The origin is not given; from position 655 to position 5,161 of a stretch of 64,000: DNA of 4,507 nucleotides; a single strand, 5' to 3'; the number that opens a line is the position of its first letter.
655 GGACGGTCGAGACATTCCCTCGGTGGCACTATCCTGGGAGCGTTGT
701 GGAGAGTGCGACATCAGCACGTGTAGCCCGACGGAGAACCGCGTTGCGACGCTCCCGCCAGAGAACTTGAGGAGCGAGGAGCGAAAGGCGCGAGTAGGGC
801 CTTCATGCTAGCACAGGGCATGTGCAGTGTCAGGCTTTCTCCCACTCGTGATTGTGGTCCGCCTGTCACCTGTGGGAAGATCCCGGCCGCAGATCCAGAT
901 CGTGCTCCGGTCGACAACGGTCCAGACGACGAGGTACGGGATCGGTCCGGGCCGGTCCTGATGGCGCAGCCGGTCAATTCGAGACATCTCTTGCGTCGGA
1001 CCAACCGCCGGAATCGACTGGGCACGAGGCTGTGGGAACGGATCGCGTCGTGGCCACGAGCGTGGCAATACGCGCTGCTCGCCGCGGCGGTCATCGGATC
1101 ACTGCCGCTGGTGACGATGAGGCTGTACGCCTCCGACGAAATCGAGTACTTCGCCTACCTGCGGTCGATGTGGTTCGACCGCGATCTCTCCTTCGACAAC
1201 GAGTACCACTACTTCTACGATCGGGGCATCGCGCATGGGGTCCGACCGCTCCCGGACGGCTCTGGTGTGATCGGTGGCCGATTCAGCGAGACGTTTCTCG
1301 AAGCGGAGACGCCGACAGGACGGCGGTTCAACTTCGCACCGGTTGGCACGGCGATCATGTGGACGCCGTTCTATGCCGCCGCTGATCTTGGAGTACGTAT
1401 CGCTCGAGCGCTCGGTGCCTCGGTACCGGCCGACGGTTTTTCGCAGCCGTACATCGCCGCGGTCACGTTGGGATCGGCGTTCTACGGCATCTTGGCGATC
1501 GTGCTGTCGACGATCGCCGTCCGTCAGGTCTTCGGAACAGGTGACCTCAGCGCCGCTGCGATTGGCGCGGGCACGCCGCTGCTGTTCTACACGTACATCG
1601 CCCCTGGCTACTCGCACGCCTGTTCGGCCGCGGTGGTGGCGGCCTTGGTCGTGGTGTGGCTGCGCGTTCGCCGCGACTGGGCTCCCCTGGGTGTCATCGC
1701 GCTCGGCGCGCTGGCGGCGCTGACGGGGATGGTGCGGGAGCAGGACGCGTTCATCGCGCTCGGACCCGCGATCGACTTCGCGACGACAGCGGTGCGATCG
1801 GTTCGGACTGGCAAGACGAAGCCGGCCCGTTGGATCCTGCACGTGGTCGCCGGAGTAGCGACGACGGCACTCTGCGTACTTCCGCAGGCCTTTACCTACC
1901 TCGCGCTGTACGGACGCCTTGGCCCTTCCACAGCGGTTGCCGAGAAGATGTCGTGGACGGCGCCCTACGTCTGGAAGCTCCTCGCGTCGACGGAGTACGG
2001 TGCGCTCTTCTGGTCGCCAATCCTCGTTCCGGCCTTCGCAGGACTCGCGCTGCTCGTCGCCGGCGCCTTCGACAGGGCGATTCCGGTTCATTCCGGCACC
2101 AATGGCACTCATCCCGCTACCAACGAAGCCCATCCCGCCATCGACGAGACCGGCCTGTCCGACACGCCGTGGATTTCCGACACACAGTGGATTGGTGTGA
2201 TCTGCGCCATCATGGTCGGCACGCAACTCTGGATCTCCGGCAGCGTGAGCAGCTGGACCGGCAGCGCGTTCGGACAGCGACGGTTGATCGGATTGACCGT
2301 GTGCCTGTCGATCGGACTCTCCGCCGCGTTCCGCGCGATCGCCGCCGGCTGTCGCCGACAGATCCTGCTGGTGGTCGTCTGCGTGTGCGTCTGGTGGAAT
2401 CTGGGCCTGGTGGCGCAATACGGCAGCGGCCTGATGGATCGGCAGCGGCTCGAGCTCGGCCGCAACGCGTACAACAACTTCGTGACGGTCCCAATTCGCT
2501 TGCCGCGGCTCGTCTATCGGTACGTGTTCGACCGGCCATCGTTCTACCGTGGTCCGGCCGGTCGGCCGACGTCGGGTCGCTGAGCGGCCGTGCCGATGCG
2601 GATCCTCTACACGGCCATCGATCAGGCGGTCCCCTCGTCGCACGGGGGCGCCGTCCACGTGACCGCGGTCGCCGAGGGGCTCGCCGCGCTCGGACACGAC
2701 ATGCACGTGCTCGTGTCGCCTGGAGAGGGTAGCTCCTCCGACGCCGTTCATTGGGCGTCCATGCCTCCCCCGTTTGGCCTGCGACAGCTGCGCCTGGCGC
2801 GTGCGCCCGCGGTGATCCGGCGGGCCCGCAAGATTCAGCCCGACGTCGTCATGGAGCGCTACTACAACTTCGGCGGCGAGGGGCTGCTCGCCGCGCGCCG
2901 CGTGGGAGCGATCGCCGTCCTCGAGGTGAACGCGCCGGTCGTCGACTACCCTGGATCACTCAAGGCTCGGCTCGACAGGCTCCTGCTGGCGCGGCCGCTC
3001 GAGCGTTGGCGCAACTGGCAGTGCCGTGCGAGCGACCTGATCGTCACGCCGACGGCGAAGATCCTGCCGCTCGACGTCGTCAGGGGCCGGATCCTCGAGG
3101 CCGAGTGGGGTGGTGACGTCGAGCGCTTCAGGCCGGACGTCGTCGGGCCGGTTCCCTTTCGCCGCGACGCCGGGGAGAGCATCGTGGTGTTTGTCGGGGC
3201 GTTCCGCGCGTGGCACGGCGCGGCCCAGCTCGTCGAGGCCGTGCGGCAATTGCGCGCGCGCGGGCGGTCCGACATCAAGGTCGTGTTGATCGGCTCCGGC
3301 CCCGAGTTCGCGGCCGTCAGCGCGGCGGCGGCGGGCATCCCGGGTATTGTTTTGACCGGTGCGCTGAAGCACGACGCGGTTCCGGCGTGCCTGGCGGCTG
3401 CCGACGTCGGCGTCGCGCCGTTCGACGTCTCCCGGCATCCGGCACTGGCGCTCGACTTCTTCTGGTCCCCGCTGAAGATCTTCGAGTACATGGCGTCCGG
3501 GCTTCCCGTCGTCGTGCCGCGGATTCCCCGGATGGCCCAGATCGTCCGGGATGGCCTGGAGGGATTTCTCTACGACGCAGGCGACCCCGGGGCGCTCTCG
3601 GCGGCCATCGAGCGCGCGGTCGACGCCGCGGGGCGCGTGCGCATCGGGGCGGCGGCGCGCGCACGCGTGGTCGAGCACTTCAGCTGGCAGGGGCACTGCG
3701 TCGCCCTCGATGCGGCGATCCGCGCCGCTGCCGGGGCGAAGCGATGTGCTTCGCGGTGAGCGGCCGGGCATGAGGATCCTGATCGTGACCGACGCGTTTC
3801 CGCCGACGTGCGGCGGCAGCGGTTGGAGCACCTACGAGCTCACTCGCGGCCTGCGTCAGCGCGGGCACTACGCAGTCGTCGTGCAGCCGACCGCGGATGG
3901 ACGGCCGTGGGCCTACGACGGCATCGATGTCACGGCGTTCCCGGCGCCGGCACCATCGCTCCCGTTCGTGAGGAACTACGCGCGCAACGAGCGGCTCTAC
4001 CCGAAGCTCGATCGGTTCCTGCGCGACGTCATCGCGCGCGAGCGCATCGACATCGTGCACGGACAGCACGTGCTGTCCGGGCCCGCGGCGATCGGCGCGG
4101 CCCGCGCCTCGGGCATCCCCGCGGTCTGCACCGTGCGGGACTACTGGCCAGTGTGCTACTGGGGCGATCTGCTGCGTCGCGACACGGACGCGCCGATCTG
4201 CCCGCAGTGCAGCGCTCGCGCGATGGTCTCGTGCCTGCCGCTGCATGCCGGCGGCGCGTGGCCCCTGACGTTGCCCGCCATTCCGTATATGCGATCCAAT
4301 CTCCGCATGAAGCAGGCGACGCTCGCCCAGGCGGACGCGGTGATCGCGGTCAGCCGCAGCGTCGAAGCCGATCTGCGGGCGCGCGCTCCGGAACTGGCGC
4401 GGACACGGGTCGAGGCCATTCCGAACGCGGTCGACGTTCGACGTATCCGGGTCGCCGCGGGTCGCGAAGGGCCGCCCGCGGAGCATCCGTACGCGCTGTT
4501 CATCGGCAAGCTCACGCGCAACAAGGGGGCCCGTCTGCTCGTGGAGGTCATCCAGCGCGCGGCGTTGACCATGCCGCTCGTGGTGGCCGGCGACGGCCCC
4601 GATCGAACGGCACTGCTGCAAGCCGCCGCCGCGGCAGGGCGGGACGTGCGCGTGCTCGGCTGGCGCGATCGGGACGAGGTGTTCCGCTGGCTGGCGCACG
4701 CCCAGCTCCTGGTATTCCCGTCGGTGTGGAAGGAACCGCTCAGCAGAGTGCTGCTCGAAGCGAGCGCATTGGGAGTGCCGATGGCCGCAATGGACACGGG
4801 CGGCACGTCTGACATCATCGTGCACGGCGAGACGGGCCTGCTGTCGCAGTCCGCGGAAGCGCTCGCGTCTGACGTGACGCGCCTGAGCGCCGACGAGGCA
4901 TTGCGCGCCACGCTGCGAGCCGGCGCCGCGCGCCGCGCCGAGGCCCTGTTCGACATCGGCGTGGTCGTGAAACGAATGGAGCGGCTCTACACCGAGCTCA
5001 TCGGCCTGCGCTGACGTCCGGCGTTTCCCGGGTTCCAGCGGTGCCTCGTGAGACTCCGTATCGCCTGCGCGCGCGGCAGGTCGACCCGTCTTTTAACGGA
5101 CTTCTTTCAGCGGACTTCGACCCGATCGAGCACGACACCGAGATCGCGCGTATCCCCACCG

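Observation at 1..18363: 18-kb glycan-assembly locus of five GT-C-like polytopic enzymes, five GT4s and a GtrB/DPM1-type GT2, with no canonical initiation, flippase, polymerase or export genes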

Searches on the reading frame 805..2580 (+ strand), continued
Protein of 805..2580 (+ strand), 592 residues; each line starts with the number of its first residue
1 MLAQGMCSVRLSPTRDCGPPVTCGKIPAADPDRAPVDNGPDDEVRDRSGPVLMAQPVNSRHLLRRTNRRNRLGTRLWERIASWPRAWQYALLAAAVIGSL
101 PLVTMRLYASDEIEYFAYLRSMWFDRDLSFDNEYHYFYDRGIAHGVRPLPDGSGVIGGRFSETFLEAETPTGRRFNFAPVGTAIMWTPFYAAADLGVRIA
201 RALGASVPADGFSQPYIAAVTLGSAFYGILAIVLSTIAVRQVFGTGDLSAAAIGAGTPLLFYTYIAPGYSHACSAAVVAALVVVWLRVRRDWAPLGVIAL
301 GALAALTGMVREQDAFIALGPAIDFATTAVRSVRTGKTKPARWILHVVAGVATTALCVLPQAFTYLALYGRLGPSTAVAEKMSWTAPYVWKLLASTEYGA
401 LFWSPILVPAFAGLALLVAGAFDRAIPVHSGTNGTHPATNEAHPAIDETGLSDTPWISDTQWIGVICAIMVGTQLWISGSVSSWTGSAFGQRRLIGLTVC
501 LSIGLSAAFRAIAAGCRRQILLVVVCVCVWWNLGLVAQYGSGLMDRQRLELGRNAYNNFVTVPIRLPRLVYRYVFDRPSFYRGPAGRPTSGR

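Call 69: search_solved_structures(query=A3, max_evalue=10)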
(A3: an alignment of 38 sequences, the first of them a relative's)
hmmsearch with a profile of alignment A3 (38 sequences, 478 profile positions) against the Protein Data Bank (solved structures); distinct sequences matched with E-value up to 10: 0.

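Call 84: find_encoding_contigs(protein=P0144, flank=10000, max_places=1)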
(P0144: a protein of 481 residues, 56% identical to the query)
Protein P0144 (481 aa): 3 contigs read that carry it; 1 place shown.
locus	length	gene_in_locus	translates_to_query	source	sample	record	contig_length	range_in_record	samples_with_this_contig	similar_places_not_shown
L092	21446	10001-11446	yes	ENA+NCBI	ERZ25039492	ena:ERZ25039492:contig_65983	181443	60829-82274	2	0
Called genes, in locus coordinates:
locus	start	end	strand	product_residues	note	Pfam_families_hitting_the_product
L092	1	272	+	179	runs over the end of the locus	PF05690:ThiG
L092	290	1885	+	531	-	PF13231:PMT_2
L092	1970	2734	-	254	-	PF13489:Methyltransf_23, PF08241:Methyltransf_11, PF08242:Methyltransf_12 (weak), PF13847:Methyltransf_31 (weak)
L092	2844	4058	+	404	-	PF13439:Glyco_transf_4, PF13579:Glyco_trans_4_4, PF20706:GT4-conflict, PF00534:Glycos_transf_1, PF13692:Glyco_trans_1_4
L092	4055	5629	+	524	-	-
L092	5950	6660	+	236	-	-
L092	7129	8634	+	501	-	-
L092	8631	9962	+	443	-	-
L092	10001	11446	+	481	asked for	-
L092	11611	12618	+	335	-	PF00534:Glycos_transf_1, PF13692:Glyco_trans_1_4, PF13524:Glyco_trans_1_2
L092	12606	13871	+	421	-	PF13439:Glyco_transf_4, PF13579:Glyco_trans_4_4, PF20706:GT4-conflict, PF00534:Glycos_transf_1, PF13692:Glyco_trans_1_4, PF13524:Glyco_trans_1_2 (weak)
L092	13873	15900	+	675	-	PF04134:DCC1-like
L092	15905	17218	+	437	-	PF13439:Glyco_transf_4, PF13579:Glyco_trans_4_4, PF20706:GT4-conflict (weak), PF00534:Glycos_transf_1, PF13692:Glyco_trans_1_4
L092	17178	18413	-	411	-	PF01075:Glyco_transf_9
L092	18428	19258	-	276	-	-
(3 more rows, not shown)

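Call 93: search_solved_structures(query=L084:4811-6958:-, max_evalue=10)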
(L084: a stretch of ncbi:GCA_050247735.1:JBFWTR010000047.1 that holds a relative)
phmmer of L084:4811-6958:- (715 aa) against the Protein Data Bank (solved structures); distinct sequences matched with E-value up to 10: 1.
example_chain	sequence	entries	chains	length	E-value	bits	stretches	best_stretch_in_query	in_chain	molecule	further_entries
3w1o_A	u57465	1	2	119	0.023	16.2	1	432-471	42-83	DNA mimic protein DMP12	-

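Call 94: search_solved_structures(query=L084:8159-9676:-, max_evalue=10)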
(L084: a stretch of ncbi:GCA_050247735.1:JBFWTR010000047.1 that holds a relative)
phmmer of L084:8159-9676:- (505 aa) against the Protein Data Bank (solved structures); distinct sequences matched with E-value up to 10: 0.

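Call 97: find_related_loci(query=L084:836-2407:+, collection=metagenome_contigs, flank=10000)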
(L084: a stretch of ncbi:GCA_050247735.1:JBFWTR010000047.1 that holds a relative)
Query L084:836-2407:+ (524 aa) in metagenome_contigs; peptide patterns used: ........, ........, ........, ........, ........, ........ (x = any residue, [..] = any of these).
216 stretches matched a pattern, but none encodes a relative of the query by tblastn (E <= 1e-3).

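Call 99: find_related_loci(query=A4, collection=metagenome_contigs, flank=10000)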
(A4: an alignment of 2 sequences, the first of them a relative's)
Query A4 (524 aa) in metagenome_contigs; peptide patterns used: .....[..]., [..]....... (x = any residue, [..] = any of these).
234 stretches matched a pattern; 2 encode a relative of the query (tblastn E <= 1e-3); 2 distinct loci.
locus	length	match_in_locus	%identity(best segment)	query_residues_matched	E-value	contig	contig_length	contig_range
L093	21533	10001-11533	57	6-517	9e-165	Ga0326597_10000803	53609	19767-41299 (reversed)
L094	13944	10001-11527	46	8-514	7e-116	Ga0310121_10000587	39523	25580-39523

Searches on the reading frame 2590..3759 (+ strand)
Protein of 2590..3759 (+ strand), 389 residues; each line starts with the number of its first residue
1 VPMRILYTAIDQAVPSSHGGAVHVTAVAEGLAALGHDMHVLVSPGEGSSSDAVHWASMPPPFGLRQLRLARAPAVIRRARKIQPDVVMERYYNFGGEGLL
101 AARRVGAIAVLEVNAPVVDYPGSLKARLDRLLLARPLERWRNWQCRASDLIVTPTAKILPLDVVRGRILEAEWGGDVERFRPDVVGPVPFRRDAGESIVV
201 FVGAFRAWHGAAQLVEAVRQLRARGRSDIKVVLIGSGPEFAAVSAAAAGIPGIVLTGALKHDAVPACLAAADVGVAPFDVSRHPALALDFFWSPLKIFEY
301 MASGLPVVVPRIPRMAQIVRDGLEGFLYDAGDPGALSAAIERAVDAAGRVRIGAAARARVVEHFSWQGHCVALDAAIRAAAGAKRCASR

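Call 8: search_protein_families(library=pfam, proteins=[window:2590-3756:+], max_evalue=0.01)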
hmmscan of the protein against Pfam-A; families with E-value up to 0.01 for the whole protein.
window:2590-3756:+ (389 aa): 6 families
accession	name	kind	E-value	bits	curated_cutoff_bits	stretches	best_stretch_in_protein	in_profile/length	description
PF13692.12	Glyco_trans_1_4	-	6e-25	88.6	27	1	197-344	2-140/142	Glycosyl transferases group 1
PF00534.26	Glycos_transf_1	-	3e-19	69.6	26.4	1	193-356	12-169/172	Glycosyl transferases group 1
PF13439.12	Glyco_transf_4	-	2e-13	51.2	28.5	1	19-157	3-143/170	Glycosyltransferase Family 4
PF13579.12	Glyco_trans_4_4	-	9.1e-10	39.5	29.7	1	19-156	2-136/158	Glycosyl transferase 4-like domain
PF13524.12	Glyco_trans_1_2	-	2.3e-08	34.5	25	1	216-367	7-136/144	Glycosyl transferase-like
PF13477.12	Glyco_trans_4_2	-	0.0091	16.6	23.4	0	19-109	8-101/139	Glycosyl transferase 4-like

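Call 10: search_protein_families(library=ncbifam, proteins=[window:2590-3756:+], max_evalue=0.01)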
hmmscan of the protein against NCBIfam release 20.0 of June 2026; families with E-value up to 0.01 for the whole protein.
window:2590-3756:+ (389 aa): 19 families
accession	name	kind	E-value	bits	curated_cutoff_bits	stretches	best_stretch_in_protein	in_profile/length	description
TIGR03088.1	stp2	hypoth_equivalog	8.5e-18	64.5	409.05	1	163-368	157-361/374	TIGR03088 family PEP-CTERM/XrtA system glycosyltransferase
TIGR04063.1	stp3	hypoth_equivalog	1.7e-17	63.4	442.05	1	174-369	188-384/397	TIGR04063 family PEP-CTERM/XrtA system glycosyltransferase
NF041876.1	EPS_EpsE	equivalog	2.5e-14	53.3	400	1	173-367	193-383/389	exopolysaccharide biosynthesis GT4 family glycosyltransferase EpsE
TIGR03087.1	stp1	hypoth_equivalog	8.7e-14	51.5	316.65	1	165-378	195-395/397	TIGR03087 family PEP-CTERM/XrtA system glycosyltransferase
TIGR04047.1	MSMEG_0565_glyc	hypoth_equivalog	2.6e-10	39.9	259.85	1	195-368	192-362/373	MSMEG_0565 family glycosyltransferase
TIGR03999.1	thiol_BshA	equivalog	1.1e-09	37.8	273.7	1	194-367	197-360/375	N-acetyl-alpha-D-glucosaminyl L-malate synthase BshA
NF007640.0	PRK10307.1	subfamily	2.5e-09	36.6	276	1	194-379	227-406/411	WcaI family glycosyltransferase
NF053787.1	GlcN_PG_synth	equivalog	3.2e-09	36.1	480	1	19-369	16-348/361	N-acetylglucosaminyl phosphatidylglycerol synthase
TIGR02149.1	glgA_Coryne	subfamily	5e-09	35.8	302.4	1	297-367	298-377/391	glycogen synthase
TIGR03449.1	mycothiol_MshA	equivalog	1.9e-07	30.4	462.5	1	167-380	189-403/406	D-inositol-3-phosphate glycosyltransferase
NF047676.1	TeichurnBiosyTuaH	equivalog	1.4e-06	27.4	550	1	251-323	265-332/384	teichuronic acid biosynthesis protein TuaH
NF012028.0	PRK15484.1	subfamily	5.9e-06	25.6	618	1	196-374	193-372/380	lipopolysaccharide N-acetylglucosaminyltransferase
NF038229.1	Glyco4_Geo_Pelo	equivalog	5.9e-06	25.5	400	1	192-368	157-324/338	GPMC system family 4 glycosyltransferase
NF047684.1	TeichurnBiosyTuaC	equivalog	6.1e-06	25.4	550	1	196-277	219-296/391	teichuronic acid biosynthesis protein TuaC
TIGR04157.1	glyco_rSAM_CFB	subfamily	5.3e-05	22.4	400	1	195-325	226-345/406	TIGR04157 family glycosyltransferase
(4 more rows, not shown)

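Call 14: find_encoding_contigs(protein=window:2590-3759:+, flank=10000, max_places=6)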
Protein window:2590-3759:+ (389 aa): no gene with exactly this product is on record in the collection.

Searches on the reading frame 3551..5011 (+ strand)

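Call 8: search_protein_families(library=pfam, proteins=[window:3551-5011:+], max_evalue=0.01)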
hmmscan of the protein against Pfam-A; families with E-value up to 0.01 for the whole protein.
window:3551-5011:+ (487 aa): 5 families
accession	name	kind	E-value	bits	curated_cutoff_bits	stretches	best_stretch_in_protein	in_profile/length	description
PF13692.12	Glyco_trans_1_4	-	3.1e-26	92.8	27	1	313-448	2-142/142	Glycosyl transferases group 1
PF00534.26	Glycos_transf_1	-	1.7e-24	86.7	26.4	1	307-459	10-169/172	Glycosyl transferases group 1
PF13439.12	Glyco_transf_4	-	1.8e-22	80.6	28.5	1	88-298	2-170/170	Glycosyltransferase Family 4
PF13579.12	Glyco_trans_4_4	-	5.3e-18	66.3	29.7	1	88-292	1-157/158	Glycosyl transferase 4-like domain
PF13524.12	Glyco_trans_1_2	-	8.7e-06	26.2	25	1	329-466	4-132/144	Glycosyl transferase-like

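Call 10: search_protein_families(library=ncbifam, proteins=[window:3770-5011:+], max_evalue=0.01)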
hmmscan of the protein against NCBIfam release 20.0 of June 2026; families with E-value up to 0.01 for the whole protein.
window:3770-5011:+ (414 aa): 29 families (the best 25 are shown)
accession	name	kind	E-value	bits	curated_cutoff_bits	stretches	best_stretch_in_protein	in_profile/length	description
TIGR02149.1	glgA_Coryne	subfamily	8.8e-27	94.2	302.4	1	180-410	137-390/391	glycogen synthase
TIGR03999.1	thiol_BshA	equivalog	1.2e-21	77.1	273.7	1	183-411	140-374/375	N-acetyl-alpha-D-glucosaminyl L-malate synthase BshA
NF041876.1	EPS_EpsE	equivalog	3.9e-21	75.7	400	1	174-396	148-382/389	exopolysaccharide biosynthesis GT4 family glycosyltransferase EpsE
TIGR04063.1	stp3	hypoth_equivalog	4.4e-21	75.2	442.05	2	179-411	149-396/397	TIGR04063 family PEP-CTERM/XrtA system glycosyltransferase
TIGR03088.1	stp2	hypoth_equivalog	1.1e-20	74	409.05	1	189-410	138-373/374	TIGR03088 family PEP-CTERM/XrtA system glycosyltransferase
NF047684.1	TeichurnBiosyTuaC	equivalog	2e-18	66.5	550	1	173-410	150-389/391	teichuronic acid biosynthesis protein TuaC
NF038229.1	Glyco4_Geo_Pelo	equivalog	4.8e-17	62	400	1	182-410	104-336/338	GPMC system family 4 glycosyltransferase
NF050063.1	ProtGlycPglJ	equivalog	1.5e-13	50.8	500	1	184-396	141-353/363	N-acetylgalactosamine-N,N'-diacetylbacillosaminyl-diphospho-undecaprenol 4-alpha-N-acetylgalactosaminyltransferase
NF046085.1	XrtY_assoc_Gly1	equivalog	6.2e-12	45.1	400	1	211-411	181-385/387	XrtY-associated glycosyltransferase XYAG1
TIGR03449.1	mycothiol_MshA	equivalog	6.8e-12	45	462.5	1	181-409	158-402/406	D-inositol-3-phosphate glycosyltransferase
NF050056.1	ProtGlycPglH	equivalog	1.1e-10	41.1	600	1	241-409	181-352/354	GalNAc-alpha-(1->4)-GalNAc-alpha-(1->3)-diNAcBac-PP-undecaprenol alpha-1,4-N-acetyl-D-galactosaminyltransferase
TIGR02472.1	sucr_P_syn_N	equivalog_domain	4.5e-10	38.9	576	1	302-367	331-398/439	sucrose-phosphate synthase, putative, glycosyltransferase domain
NF041879.1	EPS_EpsH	equivalog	4.6e-10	38.8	800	1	180-357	182-357/431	exopolysaccharide biosynthesis glycosyltransferase EpsH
NF007640.0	PRK10307.1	subfamily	7.1e-10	38.3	276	1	178-405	162-402/411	WcaI family glycosyltransferase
NF053787.1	GlcN_PG_synth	equivalog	3.5e-09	36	480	1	240-411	198-360/361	N-acetylglucosaminyl phosphatidylglycerol synthase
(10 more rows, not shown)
